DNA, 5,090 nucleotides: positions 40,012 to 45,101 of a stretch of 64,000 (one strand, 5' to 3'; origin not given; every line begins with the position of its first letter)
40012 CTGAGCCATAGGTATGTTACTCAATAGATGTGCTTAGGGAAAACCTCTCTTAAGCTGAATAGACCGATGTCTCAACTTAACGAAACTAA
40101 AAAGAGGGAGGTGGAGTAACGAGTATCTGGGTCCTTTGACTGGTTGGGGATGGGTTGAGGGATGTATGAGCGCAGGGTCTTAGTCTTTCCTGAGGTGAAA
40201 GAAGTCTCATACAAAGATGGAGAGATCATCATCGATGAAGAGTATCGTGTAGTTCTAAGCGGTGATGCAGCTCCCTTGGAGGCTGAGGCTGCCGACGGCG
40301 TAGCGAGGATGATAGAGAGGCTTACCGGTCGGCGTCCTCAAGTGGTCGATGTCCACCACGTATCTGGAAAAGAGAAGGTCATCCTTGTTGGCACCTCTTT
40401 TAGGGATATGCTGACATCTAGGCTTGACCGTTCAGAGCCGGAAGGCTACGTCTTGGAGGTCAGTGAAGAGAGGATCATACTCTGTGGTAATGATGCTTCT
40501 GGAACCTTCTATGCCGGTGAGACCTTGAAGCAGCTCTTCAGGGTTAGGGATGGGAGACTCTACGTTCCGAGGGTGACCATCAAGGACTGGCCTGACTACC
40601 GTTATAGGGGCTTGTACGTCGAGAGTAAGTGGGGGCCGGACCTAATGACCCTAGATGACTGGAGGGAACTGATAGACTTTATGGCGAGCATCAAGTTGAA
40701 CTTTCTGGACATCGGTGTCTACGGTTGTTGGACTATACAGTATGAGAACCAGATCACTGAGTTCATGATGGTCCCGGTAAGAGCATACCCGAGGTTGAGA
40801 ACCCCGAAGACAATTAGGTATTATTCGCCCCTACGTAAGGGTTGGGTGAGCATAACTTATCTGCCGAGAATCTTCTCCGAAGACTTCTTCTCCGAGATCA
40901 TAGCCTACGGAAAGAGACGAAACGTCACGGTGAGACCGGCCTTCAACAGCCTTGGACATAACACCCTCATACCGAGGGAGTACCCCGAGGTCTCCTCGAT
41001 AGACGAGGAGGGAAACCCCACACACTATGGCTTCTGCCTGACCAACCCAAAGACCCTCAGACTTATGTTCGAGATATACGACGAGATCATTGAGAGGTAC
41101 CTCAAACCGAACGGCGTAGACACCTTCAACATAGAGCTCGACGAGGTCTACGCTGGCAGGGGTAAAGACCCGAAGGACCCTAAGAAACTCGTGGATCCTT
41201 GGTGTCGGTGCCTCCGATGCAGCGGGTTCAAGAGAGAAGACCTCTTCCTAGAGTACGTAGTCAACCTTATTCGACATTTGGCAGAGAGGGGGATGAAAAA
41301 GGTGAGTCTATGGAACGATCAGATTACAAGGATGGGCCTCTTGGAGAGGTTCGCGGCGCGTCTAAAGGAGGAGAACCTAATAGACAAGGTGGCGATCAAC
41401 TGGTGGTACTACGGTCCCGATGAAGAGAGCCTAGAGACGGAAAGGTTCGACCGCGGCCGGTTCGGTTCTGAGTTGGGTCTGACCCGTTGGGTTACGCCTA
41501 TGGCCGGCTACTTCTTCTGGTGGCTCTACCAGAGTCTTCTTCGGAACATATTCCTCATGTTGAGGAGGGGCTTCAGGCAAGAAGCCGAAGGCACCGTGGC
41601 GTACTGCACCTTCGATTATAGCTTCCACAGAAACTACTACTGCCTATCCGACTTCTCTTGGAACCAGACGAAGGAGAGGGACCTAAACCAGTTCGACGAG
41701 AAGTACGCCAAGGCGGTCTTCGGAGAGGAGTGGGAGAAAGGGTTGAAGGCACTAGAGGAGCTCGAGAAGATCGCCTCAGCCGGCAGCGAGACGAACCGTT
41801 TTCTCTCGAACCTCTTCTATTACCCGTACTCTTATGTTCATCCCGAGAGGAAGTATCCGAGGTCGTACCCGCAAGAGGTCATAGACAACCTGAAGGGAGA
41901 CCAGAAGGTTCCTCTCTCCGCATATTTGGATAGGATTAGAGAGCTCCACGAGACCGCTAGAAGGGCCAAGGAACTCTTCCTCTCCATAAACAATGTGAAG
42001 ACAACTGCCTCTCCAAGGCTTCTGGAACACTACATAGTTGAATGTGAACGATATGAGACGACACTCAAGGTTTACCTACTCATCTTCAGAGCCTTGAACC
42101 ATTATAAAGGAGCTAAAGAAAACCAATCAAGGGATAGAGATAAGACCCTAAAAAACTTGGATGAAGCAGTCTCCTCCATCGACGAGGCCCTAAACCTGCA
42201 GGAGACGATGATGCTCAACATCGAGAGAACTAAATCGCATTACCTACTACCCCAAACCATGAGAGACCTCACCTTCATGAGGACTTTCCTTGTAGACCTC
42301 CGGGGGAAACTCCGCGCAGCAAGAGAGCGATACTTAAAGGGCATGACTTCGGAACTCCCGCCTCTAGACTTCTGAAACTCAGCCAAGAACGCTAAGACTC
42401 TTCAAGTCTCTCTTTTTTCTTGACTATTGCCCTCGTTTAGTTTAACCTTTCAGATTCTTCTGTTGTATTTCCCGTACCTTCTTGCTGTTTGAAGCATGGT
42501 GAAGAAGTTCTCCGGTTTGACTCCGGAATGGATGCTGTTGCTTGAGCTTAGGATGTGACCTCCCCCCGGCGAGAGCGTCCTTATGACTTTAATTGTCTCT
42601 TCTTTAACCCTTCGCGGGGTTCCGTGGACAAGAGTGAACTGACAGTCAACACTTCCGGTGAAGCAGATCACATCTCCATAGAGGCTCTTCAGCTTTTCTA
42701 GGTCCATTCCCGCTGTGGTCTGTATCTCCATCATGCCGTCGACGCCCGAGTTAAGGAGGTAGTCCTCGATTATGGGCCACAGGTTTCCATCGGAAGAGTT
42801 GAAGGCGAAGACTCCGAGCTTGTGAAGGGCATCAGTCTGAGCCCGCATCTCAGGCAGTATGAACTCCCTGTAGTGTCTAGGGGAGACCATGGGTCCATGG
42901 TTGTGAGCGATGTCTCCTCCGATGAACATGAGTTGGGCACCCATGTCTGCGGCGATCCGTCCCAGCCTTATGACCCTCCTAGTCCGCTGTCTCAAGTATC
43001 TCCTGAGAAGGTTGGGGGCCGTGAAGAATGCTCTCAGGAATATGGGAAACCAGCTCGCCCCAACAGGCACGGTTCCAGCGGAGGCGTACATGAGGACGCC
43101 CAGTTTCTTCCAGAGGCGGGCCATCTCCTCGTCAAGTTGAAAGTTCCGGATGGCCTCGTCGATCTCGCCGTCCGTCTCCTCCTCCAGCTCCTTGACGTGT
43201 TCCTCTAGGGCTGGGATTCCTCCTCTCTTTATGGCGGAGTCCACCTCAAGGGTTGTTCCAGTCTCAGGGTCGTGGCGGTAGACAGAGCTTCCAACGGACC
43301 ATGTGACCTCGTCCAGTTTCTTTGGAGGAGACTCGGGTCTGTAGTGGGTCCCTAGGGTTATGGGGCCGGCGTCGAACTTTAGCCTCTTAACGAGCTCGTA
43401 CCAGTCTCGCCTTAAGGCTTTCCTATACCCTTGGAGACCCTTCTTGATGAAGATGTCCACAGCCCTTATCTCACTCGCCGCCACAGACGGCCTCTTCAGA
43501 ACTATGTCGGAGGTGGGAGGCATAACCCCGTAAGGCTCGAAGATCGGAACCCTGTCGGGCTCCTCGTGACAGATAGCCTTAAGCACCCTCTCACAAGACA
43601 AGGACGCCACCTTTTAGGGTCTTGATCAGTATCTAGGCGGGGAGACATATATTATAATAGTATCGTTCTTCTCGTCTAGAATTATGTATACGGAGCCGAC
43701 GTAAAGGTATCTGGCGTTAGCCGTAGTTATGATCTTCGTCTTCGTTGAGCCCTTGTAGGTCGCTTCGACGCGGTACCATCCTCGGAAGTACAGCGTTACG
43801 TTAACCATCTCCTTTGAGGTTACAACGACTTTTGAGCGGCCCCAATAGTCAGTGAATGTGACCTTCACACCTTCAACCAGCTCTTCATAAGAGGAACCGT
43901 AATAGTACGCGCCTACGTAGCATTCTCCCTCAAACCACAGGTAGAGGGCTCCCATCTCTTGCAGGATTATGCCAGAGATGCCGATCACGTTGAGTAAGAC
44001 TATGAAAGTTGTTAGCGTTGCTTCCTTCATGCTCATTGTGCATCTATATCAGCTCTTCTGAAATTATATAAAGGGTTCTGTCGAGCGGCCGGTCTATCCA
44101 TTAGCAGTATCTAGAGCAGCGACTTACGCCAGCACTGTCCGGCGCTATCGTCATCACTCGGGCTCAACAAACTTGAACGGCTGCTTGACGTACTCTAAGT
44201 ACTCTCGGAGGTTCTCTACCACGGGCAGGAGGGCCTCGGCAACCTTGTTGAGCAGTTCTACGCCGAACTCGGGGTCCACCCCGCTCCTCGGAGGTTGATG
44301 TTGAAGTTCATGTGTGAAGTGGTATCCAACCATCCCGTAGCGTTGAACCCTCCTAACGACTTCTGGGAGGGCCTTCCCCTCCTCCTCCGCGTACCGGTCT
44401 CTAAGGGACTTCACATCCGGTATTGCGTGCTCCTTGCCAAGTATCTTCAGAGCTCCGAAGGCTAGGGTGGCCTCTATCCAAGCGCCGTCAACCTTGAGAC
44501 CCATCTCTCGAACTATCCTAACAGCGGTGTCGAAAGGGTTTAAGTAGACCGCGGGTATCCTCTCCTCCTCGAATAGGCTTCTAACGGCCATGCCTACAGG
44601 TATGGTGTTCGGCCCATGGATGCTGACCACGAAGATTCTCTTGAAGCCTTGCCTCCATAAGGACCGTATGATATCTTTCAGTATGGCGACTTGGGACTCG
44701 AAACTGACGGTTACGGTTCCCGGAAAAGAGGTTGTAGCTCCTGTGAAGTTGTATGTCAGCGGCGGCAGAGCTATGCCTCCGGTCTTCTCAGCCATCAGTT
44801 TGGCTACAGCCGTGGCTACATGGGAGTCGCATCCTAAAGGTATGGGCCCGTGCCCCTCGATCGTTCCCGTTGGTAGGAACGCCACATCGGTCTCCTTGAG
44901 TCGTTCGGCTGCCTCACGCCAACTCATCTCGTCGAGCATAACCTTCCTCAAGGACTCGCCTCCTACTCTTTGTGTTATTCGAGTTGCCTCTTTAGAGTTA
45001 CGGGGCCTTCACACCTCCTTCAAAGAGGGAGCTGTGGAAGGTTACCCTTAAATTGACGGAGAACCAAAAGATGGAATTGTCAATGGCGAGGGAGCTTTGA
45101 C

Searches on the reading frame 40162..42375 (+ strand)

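Call 68: search_protein_families(library=pfam, max_evalue=0.00001, proteins=[window:40162-42375:+])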
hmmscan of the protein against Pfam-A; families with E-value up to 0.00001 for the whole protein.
window:40162-42375:+ (737 aa): 2 families
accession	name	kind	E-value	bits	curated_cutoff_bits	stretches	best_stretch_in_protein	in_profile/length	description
PF02838.20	Glyco_hydro_20b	-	2.7e-16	60.9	26.1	1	8-143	4-124/124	Glycosyl hydrolase family 20, domain 2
PF00728.28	Glyco_hydro_20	-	6.7e-11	42.6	22.3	1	146-416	1-240/348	Glycosyl hydrolase family 20, catalytic domain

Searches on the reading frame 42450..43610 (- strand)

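Call 67: search_protein_families(library=pfam, max_evalue=0.00001, proteins=[window:42450-43610:-])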
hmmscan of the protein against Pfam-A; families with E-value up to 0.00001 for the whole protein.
window:42450-43610:- (386 aa): 1 family
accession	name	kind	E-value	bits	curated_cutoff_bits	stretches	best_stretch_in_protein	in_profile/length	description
PF01208.23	URO-D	-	4.5e-19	69.1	23.9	1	191-379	165-346/346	Uroporphyrinogen decarboxylase (URO-D)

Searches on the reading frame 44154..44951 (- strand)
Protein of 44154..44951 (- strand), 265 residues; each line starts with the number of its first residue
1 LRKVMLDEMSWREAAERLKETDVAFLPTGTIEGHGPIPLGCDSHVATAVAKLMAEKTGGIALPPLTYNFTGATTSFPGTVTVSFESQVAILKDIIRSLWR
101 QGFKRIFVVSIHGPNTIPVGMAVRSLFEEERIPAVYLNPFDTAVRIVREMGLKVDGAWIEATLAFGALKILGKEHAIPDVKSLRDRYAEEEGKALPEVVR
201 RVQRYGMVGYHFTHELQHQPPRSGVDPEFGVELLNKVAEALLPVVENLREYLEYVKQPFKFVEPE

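Call 67: search_protein_families(library=pfam, max_evalue=0.00001, proteins=[window:44154-44951:-])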
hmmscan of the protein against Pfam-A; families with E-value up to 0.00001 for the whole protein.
window:44154-44951:- (265 aa): 1 family
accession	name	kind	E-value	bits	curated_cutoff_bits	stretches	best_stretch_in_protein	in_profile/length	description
PF02633.19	Creatininase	-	3.6e-33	115.4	31.3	1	8-134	2-130/238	Creatinine amidohydrolase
